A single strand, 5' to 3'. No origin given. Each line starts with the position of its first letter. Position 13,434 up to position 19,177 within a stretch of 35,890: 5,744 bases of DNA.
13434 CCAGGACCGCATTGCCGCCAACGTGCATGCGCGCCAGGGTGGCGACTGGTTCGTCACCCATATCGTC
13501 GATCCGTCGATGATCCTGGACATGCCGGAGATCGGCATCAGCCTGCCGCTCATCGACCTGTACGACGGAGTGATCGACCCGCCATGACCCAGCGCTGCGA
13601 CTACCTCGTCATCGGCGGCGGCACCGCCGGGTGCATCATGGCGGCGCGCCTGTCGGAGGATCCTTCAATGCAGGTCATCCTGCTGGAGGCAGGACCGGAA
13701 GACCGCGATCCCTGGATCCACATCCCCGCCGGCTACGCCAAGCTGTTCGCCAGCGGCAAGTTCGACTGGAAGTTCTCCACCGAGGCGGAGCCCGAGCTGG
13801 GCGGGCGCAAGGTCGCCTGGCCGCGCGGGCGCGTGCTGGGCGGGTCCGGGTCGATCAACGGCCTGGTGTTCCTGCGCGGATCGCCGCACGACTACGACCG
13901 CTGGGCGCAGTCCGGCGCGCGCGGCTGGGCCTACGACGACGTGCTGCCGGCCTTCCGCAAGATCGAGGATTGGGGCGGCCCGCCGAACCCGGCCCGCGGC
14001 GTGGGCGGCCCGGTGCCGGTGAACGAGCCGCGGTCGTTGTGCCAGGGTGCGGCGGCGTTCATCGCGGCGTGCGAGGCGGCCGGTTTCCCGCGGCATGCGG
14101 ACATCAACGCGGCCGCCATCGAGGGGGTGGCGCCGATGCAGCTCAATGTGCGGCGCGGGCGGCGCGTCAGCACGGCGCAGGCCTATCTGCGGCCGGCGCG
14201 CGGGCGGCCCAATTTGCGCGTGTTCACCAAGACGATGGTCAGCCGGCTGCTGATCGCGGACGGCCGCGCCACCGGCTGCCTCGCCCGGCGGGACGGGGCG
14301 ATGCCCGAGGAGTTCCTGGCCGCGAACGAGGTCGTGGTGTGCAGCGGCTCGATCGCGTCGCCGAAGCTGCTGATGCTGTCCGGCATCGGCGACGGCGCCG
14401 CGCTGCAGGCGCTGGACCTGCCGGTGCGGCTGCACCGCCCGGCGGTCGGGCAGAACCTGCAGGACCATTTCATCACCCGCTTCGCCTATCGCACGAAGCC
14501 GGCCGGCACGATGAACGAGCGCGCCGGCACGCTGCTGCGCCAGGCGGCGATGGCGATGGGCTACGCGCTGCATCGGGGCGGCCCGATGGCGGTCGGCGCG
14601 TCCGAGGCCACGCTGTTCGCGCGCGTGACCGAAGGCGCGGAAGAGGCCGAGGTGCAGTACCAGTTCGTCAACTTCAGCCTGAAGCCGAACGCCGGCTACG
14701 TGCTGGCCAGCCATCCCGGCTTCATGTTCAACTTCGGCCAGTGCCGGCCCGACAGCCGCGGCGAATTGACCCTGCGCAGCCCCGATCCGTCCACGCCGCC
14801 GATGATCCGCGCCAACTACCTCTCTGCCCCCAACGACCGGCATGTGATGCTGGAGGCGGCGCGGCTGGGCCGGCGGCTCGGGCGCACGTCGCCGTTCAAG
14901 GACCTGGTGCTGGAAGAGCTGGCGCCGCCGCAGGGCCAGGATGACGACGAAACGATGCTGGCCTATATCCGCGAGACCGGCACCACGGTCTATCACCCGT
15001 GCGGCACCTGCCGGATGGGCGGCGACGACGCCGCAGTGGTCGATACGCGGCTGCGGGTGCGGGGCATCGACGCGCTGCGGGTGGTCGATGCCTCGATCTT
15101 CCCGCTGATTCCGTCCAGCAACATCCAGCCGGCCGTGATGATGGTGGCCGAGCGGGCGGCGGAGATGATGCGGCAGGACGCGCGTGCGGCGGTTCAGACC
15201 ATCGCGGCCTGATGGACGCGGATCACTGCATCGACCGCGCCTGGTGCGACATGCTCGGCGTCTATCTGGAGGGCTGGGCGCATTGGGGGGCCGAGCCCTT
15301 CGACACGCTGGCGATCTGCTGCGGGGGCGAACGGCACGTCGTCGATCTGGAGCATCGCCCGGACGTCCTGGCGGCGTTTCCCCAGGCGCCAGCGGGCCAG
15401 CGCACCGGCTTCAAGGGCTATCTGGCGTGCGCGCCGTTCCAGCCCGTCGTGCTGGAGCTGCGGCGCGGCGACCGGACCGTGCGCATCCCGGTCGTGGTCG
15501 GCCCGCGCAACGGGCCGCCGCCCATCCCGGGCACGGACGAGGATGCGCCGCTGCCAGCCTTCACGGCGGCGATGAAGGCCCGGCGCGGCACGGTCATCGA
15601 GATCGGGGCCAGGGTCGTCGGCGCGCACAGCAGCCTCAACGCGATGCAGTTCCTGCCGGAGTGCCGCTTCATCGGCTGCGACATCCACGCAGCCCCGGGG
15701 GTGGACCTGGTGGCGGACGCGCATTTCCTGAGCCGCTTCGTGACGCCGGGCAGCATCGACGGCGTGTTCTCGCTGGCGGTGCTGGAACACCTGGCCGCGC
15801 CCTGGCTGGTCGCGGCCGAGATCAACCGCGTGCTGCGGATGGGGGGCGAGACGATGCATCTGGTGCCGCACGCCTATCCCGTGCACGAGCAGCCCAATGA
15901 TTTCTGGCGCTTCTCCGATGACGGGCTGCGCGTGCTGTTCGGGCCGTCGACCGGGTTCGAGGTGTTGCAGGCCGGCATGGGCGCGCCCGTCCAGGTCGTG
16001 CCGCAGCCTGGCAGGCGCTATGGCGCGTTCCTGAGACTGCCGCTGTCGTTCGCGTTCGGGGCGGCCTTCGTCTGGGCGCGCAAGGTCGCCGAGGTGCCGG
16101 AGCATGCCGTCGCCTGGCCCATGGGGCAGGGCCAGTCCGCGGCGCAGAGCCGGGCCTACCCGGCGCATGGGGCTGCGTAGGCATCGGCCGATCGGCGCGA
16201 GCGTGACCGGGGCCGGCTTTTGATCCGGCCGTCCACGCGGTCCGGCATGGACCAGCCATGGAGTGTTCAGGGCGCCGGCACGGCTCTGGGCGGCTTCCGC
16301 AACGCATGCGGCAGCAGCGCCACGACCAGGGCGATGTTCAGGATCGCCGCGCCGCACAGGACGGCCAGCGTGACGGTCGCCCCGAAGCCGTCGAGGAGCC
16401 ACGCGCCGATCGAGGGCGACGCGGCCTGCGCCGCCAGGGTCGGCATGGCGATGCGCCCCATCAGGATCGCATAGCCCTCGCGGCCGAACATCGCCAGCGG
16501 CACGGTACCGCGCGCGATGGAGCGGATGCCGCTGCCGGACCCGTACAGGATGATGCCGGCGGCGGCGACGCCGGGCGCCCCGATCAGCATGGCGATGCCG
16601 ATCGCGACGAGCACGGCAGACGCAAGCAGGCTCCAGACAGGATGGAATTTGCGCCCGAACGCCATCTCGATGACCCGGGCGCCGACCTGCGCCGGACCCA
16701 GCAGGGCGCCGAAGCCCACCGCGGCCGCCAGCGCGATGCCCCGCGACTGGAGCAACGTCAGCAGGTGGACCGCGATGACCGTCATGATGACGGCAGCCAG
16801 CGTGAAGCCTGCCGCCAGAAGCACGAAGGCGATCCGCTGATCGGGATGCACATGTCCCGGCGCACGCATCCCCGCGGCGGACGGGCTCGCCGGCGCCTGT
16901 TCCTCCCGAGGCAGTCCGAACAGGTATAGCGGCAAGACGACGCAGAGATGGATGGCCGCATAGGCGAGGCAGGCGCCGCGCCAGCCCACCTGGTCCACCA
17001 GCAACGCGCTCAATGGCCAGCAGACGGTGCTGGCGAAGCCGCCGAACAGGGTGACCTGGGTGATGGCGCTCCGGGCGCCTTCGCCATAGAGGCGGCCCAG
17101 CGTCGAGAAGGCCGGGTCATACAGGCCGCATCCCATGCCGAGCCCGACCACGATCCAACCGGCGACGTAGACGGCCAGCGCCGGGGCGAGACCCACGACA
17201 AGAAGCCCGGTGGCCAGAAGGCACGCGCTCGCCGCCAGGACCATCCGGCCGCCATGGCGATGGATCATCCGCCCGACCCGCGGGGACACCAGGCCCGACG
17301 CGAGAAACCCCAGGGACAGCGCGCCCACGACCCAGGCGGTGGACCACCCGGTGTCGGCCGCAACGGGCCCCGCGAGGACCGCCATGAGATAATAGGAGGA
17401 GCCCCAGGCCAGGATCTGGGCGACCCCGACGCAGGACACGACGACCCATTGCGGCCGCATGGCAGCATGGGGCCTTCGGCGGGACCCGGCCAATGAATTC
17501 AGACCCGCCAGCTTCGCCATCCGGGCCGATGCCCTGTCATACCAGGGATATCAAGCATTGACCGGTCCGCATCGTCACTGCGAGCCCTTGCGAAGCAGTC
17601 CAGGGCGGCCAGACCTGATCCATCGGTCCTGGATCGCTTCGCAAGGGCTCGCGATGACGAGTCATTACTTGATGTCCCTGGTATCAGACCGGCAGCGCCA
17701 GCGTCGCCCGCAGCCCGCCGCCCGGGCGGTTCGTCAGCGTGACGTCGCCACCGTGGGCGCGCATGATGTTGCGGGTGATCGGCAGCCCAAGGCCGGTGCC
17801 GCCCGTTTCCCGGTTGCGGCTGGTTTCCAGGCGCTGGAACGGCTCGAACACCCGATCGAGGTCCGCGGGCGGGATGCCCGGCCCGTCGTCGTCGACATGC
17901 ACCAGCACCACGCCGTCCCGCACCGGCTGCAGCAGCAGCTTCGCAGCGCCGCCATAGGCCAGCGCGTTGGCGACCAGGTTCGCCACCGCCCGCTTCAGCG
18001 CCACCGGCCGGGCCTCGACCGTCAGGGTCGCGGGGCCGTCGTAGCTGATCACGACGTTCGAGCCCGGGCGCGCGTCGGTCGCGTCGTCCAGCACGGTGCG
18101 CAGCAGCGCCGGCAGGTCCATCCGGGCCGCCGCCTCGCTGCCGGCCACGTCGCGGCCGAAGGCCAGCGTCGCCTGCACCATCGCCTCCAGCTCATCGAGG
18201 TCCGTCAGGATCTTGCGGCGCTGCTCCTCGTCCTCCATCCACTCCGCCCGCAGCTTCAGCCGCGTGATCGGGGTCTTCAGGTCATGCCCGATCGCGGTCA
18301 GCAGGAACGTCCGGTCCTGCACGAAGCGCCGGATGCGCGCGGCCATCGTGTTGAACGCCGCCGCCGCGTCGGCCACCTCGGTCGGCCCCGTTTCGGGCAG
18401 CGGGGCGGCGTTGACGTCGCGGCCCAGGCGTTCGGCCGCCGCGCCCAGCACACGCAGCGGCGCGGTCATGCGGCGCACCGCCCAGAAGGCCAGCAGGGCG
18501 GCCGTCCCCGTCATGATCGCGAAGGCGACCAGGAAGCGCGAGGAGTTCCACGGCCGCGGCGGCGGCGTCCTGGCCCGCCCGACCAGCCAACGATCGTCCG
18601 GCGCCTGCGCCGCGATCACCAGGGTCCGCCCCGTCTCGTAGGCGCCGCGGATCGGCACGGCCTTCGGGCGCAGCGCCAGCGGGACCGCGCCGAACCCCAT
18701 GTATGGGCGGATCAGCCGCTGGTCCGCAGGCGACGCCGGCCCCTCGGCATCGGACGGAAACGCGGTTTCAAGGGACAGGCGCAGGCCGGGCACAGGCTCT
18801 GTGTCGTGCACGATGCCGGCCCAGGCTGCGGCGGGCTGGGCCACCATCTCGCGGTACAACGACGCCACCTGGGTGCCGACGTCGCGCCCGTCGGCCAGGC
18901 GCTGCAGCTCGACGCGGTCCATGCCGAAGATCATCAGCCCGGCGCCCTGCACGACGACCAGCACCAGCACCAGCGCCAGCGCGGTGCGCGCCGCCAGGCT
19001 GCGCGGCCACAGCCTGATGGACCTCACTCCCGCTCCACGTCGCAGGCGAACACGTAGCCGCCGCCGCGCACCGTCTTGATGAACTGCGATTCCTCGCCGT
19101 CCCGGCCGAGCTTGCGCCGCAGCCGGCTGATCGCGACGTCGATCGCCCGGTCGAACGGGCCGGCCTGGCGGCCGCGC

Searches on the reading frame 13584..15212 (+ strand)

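Call 20: search_protein_families(library=pfam, proteins=[window:13584-15212:+], max_evalue=0.001)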
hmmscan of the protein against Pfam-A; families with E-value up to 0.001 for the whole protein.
window:13584-15212:+ (542 aa): 5 families
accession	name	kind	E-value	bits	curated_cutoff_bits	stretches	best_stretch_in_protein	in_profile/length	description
PF00732.25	GMC_oxred_N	-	2.9e-51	174.8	23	1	6-296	2-217/218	GMC oxidoreductase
PF05199.19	GMC_oxred_C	-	1.1e-37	130.1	24.6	1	389-522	1-139/139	GMC oxidoreductase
PF00890.30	FAD_binding_2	-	1.4e-06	28.2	20.4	0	6-39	1-33/414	FAD binding domain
PF01266.30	DAO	-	4.2e-05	23.7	27.9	0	6-38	1-32/353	FAD dependent oxidoreductase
PF05834.18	Lycopene_cycl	-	5e-05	23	23.4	1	6-39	1-35/380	Lycopene cyclase protein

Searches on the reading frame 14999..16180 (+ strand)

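Call 20: search_protein_families(library=pfam, proteins=[window:14999-16180:+], max_evalue=0.001)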
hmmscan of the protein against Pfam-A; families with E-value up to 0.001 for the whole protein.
window:14999-16180:+ (393 aa): 1 family
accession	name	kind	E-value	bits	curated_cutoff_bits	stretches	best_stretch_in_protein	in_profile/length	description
PF08241.18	Methyltransf_11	-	7.2e-06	27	21.2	1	237-284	47-92/95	Methyltransferase domain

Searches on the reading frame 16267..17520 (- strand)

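Call 26: search_protein_families(library=pfam, proteins=[window:16267-17520:-], max_evalue=0.001)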
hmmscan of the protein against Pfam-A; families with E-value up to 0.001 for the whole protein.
window:16267-17520:- (417 aa): 1 family
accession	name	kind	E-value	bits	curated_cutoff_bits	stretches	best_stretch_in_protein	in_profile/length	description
PF07690.21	MFS_1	-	1e-15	58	33.4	1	33-275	3-251/347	Major Facilitator Superfamily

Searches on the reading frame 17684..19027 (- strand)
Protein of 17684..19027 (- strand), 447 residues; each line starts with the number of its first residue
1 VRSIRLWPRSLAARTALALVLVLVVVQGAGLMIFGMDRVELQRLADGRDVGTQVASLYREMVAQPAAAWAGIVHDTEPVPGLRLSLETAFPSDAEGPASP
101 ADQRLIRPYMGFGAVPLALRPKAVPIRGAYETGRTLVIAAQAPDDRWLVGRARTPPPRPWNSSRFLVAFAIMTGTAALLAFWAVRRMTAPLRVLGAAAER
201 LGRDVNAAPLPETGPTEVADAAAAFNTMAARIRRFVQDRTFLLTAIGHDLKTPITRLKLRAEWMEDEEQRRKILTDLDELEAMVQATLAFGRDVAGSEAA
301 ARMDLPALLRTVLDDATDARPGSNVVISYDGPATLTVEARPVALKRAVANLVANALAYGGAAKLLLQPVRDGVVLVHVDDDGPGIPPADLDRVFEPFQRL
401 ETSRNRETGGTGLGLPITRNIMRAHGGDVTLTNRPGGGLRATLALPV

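Call 26: search_protein_families(library=pfam, proteins=[window:17684-19027:-], max_evalue=0.001)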
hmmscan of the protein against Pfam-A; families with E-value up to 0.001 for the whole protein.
window:17684-19027:- (447 aa): 3 families
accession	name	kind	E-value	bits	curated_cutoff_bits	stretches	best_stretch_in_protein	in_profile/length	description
PF02518.31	HATPase_c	-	3.7e-25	89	26.4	1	341-446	3-108/111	Histidine kinase-, DNA gyrase B-, and HSP90-like ATPase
PF00672.30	HAMP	-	1.1e-09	38.9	25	1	182-233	1-52/53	HAMP domain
PF00512.31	HisKA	-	1.5e-06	28.6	26.9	1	239-292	2-62/66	His Kinase A (phospho-acceptor) domain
